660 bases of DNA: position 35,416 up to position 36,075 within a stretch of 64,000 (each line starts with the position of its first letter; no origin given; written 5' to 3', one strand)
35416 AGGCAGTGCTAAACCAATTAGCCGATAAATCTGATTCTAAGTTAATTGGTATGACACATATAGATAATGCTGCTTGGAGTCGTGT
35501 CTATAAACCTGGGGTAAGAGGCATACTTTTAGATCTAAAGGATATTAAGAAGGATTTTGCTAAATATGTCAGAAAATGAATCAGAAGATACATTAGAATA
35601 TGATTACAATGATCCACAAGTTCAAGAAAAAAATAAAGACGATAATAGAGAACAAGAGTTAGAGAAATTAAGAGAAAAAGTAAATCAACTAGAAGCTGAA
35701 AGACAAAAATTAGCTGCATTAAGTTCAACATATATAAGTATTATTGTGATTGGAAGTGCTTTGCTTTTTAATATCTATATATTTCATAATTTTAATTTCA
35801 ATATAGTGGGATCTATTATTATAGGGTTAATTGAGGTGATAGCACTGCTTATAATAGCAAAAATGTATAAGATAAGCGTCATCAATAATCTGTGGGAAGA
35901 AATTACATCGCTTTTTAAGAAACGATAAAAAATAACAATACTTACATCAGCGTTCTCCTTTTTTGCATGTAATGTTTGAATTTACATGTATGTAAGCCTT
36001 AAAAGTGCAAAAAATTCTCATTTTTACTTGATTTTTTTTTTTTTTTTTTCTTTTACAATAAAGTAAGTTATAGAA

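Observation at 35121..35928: Panacea-domain (DUF4065) gene overlapping a small two-TM protein gene: PanA/PanT-like toxin-antitoxin candidate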

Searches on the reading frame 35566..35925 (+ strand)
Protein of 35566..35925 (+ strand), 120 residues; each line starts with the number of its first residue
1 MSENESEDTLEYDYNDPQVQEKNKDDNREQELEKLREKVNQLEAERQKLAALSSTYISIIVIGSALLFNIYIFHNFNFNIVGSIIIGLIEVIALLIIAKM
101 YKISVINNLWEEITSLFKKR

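Call 3: search_protein_families(library=pfam, proteins=[window:35566-35925:+], max_evalue=1)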
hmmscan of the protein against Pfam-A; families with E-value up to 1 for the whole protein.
window:35566-35925:+ (120 aa): 6 families
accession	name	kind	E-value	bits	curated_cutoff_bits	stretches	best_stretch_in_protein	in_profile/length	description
PF20990.2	DUF2207_C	-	0.0034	17.5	33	1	19-101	98-190/247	Predicted membrane protein (DUF2207) C-terminal domain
PF15509.11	DUF4650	-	0.0094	15.7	27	1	14-55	294-336/519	Domain of unknown function (DUF4650)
PF08946.15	Osmo_CC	-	0.012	16.3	24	1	26-50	15-39/46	Osmosensory transporter coiled coil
PF13054.11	DUF3915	-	0.04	14.3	26.9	1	21-78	23-81/126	Protein of unknown function (DUF3915)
PF00122.25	E1-E2_ATPase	-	0.15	12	28.1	1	31-98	96-158/181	E1-E2 ATPase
PF15905.10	HMMR_N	-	0.64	9.9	30.1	1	4-50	282-328/330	Hyaluronan mediated motility receptor N-terminal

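Call 4: search_protein_families(library=ncbifam, proteins=[window:35566-35925:+], max_evalue=1)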
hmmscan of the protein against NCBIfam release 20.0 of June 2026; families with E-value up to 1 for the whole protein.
window:35566-35925:+ (120 aa): 1 family
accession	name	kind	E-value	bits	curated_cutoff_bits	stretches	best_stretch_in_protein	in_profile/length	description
NF046000.1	MAG1210_fam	subfamily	0.00035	19.3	275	1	26-113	39-131/550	MAG1210 family protein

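Call 5: search_protein_families(library=padloc, proteins=[window:35566-35925:+], max_evalue=1)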
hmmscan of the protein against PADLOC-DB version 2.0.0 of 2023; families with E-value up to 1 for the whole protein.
window:35566-35925:+ (120 aa): 0 families

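Call 6: search_protein_families(library=phrogs, proteins=[window:35566-35925:+], max_evalue=1)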
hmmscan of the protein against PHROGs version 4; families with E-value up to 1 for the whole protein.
window:35566-35925:+ (120 aa): 4 families
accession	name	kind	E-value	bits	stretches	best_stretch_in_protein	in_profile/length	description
phrog_6664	-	unknown function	0.11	14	1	12-49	48-85/97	-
phrog_95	-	integration and excision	0.33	10.4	1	5-55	428-479/651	integrase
phrog_3996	-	moron, auxiliary metabolic gene and host takeover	0.57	10.8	1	33-96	73-133/152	membrane protein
phrog_36109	-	unknown function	0.99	9.3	0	17-49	269-301/432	-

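Call 8: find_homologous_proteins(query=window:35566-35925:+, max_evalue=0.01)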
Query window:35566-35925:+ (120 aa): 1 proteins with E <= 0.01 among 23 candidates.
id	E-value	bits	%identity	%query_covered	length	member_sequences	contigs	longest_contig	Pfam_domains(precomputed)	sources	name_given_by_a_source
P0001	7.1e-68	243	100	100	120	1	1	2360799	-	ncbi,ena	-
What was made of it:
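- Tried and rejected: The word-indexed search of 5.8e9 proteins with ORF2 found only ORF2 itself (call 8).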

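Call 9: find_encoding_contigs(protein=P0001, flank=3000, max_places=4)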
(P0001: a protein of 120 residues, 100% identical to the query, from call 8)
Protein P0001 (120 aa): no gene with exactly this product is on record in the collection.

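Call 24: search_protein_representatives(protein=window:35566-35925:+)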
Query: 120 residues. Proteins with E-value up to 0.001 (for the whole library): 2; up to 1e-10: 1; up to 1e-30: 1. The best 2 are listed.
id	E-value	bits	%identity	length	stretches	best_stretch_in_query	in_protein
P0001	2.3e-68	243.3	100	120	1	1-120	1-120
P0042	7.3e-06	42.3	31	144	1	18-120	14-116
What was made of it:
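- On PanT cluster T4 (Helicobacter sp. membrane PanT; includes a Treponema lecithinolyticum member): phmmer with ORF2 over 1.84e9 representatives found only P0042 (call 24), which argues against close membership.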

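Call 26: find_encoding_contigs(protein=P0042, flank=5000, max_places=6)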
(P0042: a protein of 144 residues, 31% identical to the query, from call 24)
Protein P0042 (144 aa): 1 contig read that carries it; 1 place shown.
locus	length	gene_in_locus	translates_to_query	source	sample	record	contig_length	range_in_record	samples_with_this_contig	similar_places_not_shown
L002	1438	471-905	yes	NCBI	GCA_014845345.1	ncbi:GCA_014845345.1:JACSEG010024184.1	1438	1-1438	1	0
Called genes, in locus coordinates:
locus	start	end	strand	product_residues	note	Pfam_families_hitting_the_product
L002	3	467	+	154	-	?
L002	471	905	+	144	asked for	-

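Call 30: search_protein_families(library=pfam, proteins=[L002:9-464:+, P0042], max_evalue=0.1)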
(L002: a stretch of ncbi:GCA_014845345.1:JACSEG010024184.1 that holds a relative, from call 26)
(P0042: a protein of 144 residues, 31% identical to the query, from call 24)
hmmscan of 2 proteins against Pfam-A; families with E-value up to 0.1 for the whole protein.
L002:9-464:+ (152 aa): 1 family
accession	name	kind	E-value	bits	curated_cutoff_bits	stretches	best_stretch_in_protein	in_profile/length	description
PF13274.11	SocA_Panacea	-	6.7e-15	56.4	25.7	1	25-122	2-112/113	Antitoxin SocA-like, Panacea domain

P0042 (144 aa): 3 families
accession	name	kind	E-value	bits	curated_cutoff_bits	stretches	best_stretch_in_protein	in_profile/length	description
PF24813.1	DUF7709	-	0.014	15.9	33.3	1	38-74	40-73/95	Domain of unknown function (DUF7709)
PF09874.14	DUF2101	-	0.015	15.5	22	1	42-104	24-83/206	Predicted membrane protein (DUF2101)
PF15844.10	TMCCDC2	-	0.027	15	27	1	49-102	40-91/171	Transmembrane and coiled-coil domain-containing protein 2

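Call 33: find_homologous_proteins(query=A2, max_evalue=0.01)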
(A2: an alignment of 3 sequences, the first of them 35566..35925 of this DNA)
Query A2 (3 sequences) (120 aa, profile of the alignment): 4 proteins with E <= 0.01 among 2541 candidates.
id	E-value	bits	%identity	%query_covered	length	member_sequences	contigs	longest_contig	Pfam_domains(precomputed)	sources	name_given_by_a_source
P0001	4.3e-54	200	100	100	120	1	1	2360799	-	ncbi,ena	-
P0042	2.2e-48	181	33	67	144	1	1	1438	-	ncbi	-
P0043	4.3e-29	119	42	44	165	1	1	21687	-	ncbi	-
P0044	1.6e-10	59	-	-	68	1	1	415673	-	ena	-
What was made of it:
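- The only close ORF2 relatives found by exhaustive HMMER over 1.84e9 representatives, and by a profile search, are P0042 and P0043 (calls 24, 33).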

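Call 34: find_related_loci(query=A2, collection=genome_contigs, flank=6000)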
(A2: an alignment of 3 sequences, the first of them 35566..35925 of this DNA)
Query A2 (120 aa) in genome_contigs; peptide patterns used: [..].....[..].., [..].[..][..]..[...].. (x = any residue, [..] = any of these).
85 stretches matched a pattern; 1 encode a relative of the query (tblastn E <= 1e-3); 1 distinct loci.
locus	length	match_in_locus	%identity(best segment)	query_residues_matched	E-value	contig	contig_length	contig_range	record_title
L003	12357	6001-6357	98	1-119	9e-75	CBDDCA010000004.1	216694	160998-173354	MAG: Spirochaetia bacterium isolate dde8b434-8a3a-4b4e-bb01-87bd4f4bffd9 genome assembly, contig: contig_4, whole genome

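Call 35: find_encoding_contigs(protein=P0043, flank=6000, max_places=4)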
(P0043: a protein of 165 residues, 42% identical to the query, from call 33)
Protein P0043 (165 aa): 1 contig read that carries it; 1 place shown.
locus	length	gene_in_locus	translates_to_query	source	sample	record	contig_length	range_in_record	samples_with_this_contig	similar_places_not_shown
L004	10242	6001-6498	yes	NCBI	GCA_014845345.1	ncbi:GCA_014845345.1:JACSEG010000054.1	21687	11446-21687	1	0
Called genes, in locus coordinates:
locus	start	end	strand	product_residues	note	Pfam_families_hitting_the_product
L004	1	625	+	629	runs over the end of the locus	PF01161:PBP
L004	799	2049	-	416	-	PF00109:ketoacyl-synt, PF00108:Thiolase_N (weak), PF02801:Ketoacyl-synt_C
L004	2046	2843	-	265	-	PF00106:adh_short, PF08659:KR, PF23441:SDR (weak), PF13561:adh_short_C2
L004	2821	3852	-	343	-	PF00698:Acyl_transf_1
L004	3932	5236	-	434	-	PF00860:Xan_ur_permease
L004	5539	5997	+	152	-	PF13274:SocA_Panacea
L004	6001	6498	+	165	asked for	-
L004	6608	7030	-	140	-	PF07009:NusG_II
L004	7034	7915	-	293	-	PF02511:Thy1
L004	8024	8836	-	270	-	-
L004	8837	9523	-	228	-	PF27391:TP_0983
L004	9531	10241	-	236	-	?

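Call 45: find_related_loci(query=A4, collection=metagenome_contigs, flank=4000)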
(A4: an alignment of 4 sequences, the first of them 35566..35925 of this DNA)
Query A4 (120 aa) in metagenome_contigs; peptide patterns used: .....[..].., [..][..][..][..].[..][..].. (x = any residue, [..] = any of these).
600 stretches matched a pattern, but none encodes a relative of the query by tblastn (E <= 1e-3).

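Call 46: find_related_loci(query=A4, collection=viral_contigs, flank=4000)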
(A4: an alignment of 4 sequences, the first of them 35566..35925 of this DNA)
Query A4 (120 aa) in viral_contigs; peptide patterns used: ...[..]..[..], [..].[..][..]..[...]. (x = any residue, [..] = any of these).
501 stretches matched a pattern, but none encodes a relative of the query by tblastn (E <= 1e-3).

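Call 64: search_dna_similar(query=window:35566-35925:+, collection=phages, mode=protein, max_evalue=0.01, max_rows=10)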
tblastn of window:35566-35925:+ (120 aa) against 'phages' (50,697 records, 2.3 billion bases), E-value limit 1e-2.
No match.

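Call 67: predict_structure(alignment_id=A5)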
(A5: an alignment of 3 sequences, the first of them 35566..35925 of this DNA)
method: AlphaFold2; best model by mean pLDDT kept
length: 120 residues; sequences in the alignment: 3
mean_pLDDT: 68.4   pTM: 0.37
mean pLDDT of the five models: 68.4, 66.9, 62.2, 60.6, 59.1
residues with pLDDT >= 90: 0; 70-90: 74; 50-70: 35; < 50: 11
segments of 3 or more residues with pLDDT < 50: 1-9
pLDDT, mean of each block of 10 residues (from residue 1): 43 52 64 80 73 70 75 70 75 75 72 70
secondary structure, 60 per line:
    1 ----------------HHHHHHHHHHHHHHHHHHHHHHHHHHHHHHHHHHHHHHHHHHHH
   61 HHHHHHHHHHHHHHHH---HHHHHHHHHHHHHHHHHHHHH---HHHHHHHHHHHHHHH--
elements in order: H17-76 H80-100 H104-118
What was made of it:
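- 35566..35721 (+): PanT residues 1-52: acidic cytoplasmic N-terminal region ending in a heptad-like amphipathic helix. Inferred PanA-binding region. AF2 helix begins at residue 17 (call 67).
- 35875..35919 (+): PanT residues 104-118: short C-terminal amphipathic helix followed by a basic tail (KKR). This fits an N-in/C-in hairpin. AF2 helix 104-118 (call 67).
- Checked: AlphaFold2 gives helices 17-76, 80-100 and 104-118, at a modest mean pLDDT of 68 (call 67).
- The ORF2 model has only moderate confidence (pLDDT 68, from 3 sequences) (call 67).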

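Call 74: list_cluster_members(proteins=[P0001, P0002, P0042, P0043])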
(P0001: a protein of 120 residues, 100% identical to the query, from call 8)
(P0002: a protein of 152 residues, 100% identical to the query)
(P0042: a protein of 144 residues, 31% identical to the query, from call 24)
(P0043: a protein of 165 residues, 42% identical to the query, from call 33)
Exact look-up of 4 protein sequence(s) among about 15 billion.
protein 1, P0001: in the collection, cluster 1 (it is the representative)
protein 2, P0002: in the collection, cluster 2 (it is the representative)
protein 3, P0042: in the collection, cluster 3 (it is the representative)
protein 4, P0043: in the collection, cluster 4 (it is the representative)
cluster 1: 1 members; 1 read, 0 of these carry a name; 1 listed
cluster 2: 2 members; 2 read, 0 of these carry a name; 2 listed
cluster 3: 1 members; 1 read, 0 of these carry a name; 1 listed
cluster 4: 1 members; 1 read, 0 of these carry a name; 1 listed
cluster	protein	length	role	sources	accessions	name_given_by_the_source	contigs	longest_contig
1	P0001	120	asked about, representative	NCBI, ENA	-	-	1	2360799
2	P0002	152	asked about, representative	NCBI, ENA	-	-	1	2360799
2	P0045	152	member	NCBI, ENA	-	-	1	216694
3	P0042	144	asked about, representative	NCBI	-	-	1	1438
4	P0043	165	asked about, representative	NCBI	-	-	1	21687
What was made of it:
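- Tried and rejected: Cluster look-up gave no names or accessions (call 74).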
